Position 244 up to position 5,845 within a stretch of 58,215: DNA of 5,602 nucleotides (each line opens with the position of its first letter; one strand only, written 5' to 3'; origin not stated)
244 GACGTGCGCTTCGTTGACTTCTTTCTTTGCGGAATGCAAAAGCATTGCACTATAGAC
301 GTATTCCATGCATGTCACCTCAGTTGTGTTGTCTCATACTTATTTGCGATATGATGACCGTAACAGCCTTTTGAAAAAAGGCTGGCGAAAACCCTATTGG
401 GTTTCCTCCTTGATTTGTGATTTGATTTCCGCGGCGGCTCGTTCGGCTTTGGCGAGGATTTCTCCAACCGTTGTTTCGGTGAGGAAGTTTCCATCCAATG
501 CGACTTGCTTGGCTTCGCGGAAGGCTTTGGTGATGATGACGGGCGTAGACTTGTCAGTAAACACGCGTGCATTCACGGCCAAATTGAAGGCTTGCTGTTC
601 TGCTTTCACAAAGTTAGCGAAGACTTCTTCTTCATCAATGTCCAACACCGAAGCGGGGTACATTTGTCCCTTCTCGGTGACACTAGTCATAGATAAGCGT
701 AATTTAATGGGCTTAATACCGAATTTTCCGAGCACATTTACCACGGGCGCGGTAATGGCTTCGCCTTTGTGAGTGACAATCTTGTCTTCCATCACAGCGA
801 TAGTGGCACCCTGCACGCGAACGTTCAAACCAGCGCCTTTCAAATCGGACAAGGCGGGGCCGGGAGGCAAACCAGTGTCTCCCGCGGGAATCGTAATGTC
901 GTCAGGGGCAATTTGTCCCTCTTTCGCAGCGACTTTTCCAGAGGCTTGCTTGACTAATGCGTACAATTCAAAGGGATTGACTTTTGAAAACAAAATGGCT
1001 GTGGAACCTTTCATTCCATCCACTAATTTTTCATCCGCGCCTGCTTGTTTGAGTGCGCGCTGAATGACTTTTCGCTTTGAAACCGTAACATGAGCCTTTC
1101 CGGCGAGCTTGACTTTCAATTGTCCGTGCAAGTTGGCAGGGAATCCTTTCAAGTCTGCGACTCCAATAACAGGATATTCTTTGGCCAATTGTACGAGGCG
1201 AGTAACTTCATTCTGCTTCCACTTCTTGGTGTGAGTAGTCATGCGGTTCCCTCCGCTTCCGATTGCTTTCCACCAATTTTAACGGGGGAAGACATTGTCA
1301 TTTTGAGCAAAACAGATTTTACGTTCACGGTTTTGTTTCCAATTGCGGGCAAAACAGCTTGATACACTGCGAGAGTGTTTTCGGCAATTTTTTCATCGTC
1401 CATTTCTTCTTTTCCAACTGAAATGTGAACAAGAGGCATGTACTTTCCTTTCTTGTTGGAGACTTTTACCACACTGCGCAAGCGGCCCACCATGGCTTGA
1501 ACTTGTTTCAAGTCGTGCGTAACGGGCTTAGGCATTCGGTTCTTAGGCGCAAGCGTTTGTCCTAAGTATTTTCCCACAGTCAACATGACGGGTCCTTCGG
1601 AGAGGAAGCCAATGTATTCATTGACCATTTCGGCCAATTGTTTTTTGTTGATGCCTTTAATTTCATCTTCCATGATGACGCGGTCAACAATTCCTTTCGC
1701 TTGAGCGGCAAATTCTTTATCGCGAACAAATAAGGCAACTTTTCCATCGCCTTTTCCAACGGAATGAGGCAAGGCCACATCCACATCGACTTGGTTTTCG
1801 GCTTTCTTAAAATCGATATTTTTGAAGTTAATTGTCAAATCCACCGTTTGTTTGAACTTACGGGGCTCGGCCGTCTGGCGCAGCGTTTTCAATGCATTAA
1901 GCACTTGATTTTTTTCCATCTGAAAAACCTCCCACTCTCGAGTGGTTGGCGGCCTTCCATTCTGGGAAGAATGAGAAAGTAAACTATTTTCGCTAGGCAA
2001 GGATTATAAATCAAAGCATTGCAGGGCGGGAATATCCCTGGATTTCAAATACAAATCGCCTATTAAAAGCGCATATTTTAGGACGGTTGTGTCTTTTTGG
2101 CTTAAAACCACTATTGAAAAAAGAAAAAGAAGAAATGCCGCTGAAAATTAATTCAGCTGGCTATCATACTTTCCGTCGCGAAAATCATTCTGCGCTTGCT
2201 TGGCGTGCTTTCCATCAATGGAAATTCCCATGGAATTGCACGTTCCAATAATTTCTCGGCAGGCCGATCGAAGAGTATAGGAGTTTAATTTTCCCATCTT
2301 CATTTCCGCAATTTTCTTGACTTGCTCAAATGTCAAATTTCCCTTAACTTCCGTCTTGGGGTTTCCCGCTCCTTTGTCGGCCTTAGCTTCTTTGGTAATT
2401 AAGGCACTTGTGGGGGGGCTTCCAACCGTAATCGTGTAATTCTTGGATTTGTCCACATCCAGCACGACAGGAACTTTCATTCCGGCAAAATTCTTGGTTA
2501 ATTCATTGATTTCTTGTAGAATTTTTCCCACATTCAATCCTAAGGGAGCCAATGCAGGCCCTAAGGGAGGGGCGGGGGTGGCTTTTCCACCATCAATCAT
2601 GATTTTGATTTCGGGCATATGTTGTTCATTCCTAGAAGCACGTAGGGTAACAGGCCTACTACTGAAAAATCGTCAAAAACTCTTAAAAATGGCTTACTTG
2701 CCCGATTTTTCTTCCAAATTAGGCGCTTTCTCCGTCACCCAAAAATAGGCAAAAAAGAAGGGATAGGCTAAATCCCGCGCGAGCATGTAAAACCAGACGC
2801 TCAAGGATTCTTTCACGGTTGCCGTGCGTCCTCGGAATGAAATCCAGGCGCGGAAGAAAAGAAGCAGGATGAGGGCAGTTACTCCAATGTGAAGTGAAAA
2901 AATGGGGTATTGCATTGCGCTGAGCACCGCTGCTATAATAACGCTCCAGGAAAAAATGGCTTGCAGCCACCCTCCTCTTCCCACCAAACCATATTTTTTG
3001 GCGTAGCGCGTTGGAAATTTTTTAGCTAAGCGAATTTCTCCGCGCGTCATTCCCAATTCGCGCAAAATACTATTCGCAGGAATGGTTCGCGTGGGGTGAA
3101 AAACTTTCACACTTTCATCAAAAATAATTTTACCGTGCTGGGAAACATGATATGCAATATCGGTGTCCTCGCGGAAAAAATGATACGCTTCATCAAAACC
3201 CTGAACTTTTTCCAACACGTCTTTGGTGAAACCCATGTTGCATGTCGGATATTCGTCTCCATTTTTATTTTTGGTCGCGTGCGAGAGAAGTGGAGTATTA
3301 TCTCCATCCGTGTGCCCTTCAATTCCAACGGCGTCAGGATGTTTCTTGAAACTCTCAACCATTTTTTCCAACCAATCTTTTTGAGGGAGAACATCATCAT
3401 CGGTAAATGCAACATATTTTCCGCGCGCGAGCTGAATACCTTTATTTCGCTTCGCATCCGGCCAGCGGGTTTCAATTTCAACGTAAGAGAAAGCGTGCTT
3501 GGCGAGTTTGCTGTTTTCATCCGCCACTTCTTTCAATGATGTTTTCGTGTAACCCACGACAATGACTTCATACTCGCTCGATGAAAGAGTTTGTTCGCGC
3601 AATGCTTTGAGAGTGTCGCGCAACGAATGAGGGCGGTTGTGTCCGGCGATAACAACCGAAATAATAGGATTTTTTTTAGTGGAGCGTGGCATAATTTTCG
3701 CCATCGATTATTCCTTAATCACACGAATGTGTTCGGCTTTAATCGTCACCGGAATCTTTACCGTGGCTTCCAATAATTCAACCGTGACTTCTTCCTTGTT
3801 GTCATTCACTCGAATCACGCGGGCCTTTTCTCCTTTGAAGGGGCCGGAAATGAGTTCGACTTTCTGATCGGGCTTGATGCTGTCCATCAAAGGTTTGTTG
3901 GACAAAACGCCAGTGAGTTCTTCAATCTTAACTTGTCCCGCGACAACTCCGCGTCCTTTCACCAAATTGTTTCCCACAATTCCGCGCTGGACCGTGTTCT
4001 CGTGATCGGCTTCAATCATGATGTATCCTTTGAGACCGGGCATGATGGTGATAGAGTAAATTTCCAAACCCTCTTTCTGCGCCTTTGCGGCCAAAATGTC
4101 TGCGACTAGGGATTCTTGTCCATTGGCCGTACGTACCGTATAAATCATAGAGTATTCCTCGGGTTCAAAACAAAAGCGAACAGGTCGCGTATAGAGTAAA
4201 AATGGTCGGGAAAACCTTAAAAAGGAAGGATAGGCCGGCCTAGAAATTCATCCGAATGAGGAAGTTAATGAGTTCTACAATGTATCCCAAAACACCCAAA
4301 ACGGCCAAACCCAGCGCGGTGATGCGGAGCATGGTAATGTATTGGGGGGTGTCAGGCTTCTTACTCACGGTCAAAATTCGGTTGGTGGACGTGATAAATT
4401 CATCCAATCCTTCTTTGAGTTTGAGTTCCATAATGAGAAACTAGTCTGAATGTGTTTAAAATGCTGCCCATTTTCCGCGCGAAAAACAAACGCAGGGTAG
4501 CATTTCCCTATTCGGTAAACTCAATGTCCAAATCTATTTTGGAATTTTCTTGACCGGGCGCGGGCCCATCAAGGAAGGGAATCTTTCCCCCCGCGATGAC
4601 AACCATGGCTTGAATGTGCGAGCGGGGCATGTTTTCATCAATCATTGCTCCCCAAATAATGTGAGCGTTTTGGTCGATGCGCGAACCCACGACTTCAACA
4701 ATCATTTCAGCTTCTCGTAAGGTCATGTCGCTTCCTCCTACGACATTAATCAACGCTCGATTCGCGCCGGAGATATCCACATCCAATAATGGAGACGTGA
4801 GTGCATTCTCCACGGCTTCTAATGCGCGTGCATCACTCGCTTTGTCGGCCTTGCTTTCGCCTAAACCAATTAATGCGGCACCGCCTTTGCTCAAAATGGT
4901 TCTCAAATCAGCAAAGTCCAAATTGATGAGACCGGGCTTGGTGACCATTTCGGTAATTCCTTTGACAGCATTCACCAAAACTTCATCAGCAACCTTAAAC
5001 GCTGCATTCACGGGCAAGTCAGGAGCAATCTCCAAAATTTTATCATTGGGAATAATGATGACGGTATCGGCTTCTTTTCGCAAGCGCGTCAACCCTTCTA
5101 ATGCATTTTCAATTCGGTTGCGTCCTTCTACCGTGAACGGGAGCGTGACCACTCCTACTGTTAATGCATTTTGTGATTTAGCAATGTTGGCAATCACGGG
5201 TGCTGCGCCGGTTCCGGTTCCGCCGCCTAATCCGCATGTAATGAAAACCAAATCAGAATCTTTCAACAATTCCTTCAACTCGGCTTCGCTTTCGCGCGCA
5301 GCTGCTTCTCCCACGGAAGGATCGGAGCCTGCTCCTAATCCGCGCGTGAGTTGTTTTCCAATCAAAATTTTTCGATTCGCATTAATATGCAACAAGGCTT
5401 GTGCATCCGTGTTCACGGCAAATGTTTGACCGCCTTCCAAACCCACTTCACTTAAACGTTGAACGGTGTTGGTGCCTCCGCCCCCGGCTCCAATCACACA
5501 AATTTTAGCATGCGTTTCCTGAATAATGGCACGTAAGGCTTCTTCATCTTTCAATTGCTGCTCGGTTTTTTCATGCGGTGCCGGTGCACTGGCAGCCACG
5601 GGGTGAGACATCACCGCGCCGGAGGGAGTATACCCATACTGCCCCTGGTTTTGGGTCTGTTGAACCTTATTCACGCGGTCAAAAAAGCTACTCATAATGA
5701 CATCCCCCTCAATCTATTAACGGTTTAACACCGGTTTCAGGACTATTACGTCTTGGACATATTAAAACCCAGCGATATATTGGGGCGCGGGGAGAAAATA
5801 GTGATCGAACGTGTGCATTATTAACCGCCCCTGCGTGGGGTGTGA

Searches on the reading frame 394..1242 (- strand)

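Call 71: search_protein_families(library=pfam, proteins=[window:394-1242:-], max_evalue=0.001)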
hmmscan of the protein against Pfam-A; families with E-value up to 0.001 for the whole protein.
window:394-1242:- (282 aa): 2 families
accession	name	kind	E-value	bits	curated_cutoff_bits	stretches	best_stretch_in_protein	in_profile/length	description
PF00466.25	Ribosomal_L10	-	1.7e-19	70.2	22.8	1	5-99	2-97/100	Ribosomal protein L10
PF17777.6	RL10P_insert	-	1.1e-14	54.5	29.1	1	106-176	1-71/71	Insertion domain in 60S ribosomal protein L10P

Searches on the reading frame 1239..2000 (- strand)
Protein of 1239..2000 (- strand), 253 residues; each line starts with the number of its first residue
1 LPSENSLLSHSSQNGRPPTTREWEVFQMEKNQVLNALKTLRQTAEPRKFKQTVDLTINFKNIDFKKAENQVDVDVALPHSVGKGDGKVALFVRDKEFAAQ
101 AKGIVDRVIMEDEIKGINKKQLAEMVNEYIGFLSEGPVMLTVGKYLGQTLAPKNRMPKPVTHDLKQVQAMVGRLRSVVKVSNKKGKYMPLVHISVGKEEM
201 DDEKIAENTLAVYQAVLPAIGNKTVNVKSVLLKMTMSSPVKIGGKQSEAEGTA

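Call 71: search_protein_families(library=pfam, proteins=[window:1239-2000:-], max_evalue=0.001)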
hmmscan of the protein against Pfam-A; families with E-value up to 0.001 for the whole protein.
window:1239-2000:- (253 aa): 1 family
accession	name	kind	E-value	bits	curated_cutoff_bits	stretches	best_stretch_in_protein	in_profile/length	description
PF00687.26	Ribosomal_L1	-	5.4e-36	124.5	32.2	1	45-237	5-197/198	Ribosomal protein L1p/L10e family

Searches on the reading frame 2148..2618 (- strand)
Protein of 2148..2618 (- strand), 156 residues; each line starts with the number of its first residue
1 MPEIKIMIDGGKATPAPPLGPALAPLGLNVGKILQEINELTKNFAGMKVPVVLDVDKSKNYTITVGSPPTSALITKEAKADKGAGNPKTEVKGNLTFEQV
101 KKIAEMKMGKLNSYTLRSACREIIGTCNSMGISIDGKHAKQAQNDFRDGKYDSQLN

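Call 71: search_protein_families(library=pfam, proteins=[window:2148-2618:-], max_evalue=0.001)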
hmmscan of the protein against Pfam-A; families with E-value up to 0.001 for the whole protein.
window:2148-2618:- (156 aa): 2 families
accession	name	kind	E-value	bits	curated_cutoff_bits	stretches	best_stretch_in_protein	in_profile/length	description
PF00298.24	Ribosomal_L11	-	2.6e-25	89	21.4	1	67-134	2-69/69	Ribosomal protein L11, RNA binding domain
PF03946.19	Ribosomal_L11_N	-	8e-22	77.2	32.9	1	4-61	1-58/58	Ribosomal protein L11, N-terminal domain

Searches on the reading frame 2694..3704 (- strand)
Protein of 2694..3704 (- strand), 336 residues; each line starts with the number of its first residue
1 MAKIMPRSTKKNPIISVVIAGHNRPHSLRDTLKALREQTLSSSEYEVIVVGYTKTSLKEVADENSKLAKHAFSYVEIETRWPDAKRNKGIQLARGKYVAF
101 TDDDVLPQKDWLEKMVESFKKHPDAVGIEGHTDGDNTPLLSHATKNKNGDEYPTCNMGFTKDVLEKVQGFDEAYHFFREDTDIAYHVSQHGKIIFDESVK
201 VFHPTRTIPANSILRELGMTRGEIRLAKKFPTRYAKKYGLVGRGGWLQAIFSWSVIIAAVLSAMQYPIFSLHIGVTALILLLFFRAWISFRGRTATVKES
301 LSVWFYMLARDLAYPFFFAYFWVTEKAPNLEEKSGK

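Call 71: search_protein_families(library=pfam, proteins=[window:2694-3704:-], max_evalue=0.001)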
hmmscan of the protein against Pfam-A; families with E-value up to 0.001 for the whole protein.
window:2694-3704:- (336 aa): 3 families
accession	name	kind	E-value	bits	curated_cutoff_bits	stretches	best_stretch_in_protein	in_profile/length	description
PF00535.33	Glycos_transf_2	-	2.6e-20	73.4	23.3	1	16-142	1-127/168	Glycosyl transferase family 2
PF13641.12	Glyco_tranf_2_3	-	6.2e-07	30.1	27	1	15-136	3-129/230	Glycosyltransferase like family 2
PF10111.15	Glyco_tranf_2_2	-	7.3e-06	26.1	27.3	1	19-117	4-104/276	Glycosyltransferase like family 2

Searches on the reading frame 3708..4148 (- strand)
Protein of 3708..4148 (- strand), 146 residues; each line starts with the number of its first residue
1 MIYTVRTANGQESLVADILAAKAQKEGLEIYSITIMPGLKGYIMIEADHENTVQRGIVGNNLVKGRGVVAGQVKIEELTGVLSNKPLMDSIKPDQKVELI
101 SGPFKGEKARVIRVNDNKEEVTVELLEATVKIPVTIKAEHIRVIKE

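Call 71: search_protein_families(library=pfam, proteins=[window:3708-4148:-], max_evalue=0.001)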
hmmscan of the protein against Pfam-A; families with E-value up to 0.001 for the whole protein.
window:3708-4148:- (146 aa): 2 families
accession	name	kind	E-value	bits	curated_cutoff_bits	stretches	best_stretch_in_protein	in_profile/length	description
PF03439.18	Spt5-NGN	-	1.6e-18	66.9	22.4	1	1-82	1-84/84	Early transcription elongation factor of RNA pol II, NGN section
PF00467.35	KOW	-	3e-08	33.6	22.3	1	93-124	1-32/32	KOW motif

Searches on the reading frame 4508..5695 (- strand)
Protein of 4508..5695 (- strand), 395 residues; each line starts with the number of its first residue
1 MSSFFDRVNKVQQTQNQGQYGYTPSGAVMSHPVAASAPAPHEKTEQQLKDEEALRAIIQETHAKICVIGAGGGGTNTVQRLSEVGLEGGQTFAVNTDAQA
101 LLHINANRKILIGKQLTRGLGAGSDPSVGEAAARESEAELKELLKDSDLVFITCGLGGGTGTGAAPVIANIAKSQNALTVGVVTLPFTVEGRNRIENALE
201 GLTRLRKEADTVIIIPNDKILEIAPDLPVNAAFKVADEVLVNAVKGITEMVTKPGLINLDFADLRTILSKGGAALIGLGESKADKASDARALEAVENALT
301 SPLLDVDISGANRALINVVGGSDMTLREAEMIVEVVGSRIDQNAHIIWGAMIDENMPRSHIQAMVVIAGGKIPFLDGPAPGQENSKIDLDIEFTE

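Call 71: search_protein_families(library=pfam, proteins=[window:4508-5695:-], max_evalue=0.001)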
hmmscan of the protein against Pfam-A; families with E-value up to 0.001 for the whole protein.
window:4508-5695:- (395 aa): 2 families
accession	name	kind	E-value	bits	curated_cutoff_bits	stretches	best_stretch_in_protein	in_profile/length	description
PF00091.31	Tubulin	-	4.6e-48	164.5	33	1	64-224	1-189/190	Tubulin/FtsZ family, GTPase domain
PF12327.13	FtsZ_C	-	2.3e-27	95.6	27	1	272-369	1-93/95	FtsZ family, C-terminal domain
